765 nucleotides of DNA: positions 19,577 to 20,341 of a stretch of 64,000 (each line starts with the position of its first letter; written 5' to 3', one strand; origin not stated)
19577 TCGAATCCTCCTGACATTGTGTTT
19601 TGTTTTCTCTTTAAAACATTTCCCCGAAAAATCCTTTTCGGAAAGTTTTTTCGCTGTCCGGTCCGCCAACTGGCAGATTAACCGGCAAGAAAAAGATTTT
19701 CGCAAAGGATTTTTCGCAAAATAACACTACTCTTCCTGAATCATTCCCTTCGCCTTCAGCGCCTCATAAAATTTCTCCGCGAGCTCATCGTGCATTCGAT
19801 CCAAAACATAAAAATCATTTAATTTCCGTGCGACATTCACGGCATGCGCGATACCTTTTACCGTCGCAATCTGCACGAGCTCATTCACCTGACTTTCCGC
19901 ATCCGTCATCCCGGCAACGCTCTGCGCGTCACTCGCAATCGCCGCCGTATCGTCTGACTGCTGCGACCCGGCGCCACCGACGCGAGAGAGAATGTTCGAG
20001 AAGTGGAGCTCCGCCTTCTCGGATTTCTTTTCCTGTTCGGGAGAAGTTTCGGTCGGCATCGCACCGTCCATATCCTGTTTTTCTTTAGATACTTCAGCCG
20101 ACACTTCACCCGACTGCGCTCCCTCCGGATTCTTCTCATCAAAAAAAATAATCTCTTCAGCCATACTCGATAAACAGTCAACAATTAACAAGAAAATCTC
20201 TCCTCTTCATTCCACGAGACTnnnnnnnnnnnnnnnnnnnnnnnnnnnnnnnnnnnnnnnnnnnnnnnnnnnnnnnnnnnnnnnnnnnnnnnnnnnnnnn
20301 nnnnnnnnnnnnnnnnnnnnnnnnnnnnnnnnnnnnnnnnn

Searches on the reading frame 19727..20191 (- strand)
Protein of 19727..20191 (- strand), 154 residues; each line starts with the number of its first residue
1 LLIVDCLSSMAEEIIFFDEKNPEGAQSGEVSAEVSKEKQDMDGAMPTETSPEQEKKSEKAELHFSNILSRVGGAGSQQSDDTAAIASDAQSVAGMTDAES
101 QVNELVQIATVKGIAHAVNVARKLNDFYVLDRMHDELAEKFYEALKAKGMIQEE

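Call 6: search_protein_families(library=pfam, proteins=[window:19727-20191:-], max_evalue=0.01)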
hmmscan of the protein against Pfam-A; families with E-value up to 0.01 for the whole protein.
window:19727-20191:- (154 aa): 0 families

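Call 7: search_protein_families(library=ncbifam, proteins=[window:19727-20191:-], max_evalue=0.01)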
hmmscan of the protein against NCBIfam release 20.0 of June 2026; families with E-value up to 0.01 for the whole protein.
window:19727-20191:- (154 aa): 0 families

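Call 18: search_protein_families(library=phrogs, proteins=[window:19727-20191:-], max_evalue=0.01)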
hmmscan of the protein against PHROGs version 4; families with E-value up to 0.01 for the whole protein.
window:19727-20191:- (154 aa): 0 families

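Call 78: search_protein_families(library=pfam, proteins=[window:19727-20191:-], max_evalue=1)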
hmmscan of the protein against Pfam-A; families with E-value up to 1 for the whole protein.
window:19727-20191:- (154 aa): 0 families

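Call 101: search_solved_structures(query=A12, max_evalue=5)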
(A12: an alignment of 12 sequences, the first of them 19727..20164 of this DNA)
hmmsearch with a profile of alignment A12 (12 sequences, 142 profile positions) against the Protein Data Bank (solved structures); distinct sequences matched with E-value up to 5: 7.
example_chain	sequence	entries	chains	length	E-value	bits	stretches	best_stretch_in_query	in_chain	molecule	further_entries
9itj_U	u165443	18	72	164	0.092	16.3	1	5-99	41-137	ATP synthase subunit b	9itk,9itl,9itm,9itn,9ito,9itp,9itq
5yrn_A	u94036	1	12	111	0.65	13.6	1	49-114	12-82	Receptor-interacting serine/threonine-protein kinase 2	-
2n7z_A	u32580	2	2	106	0.68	13.5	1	50-114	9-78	Receptor-interacting serine/threonine-protein kinase 2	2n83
6ggs_F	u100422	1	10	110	0.7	13.5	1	50-114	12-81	Receptor-interacting serine/threonine-protein kinase 2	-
5tw1_E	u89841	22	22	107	1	12.9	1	86-116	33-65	DNA-directed RNA polymerase subunit omega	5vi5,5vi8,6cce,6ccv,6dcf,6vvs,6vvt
6eyd_E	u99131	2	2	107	1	12.9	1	86-116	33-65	DNA-directed RNA polymerase subunit omega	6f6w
6gwm_A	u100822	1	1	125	1.1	12.8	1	49-114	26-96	Receptor-interacting serine/threonine-protein kinase 2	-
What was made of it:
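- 19727..20164 (-): Small acidic protein (145 aa; the ORF list gives 154 aa from an upstream TTG) with a conserved C-terminal helical domain; a constant operon partner. No family or PDB hit (calls 6, 78, 101).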
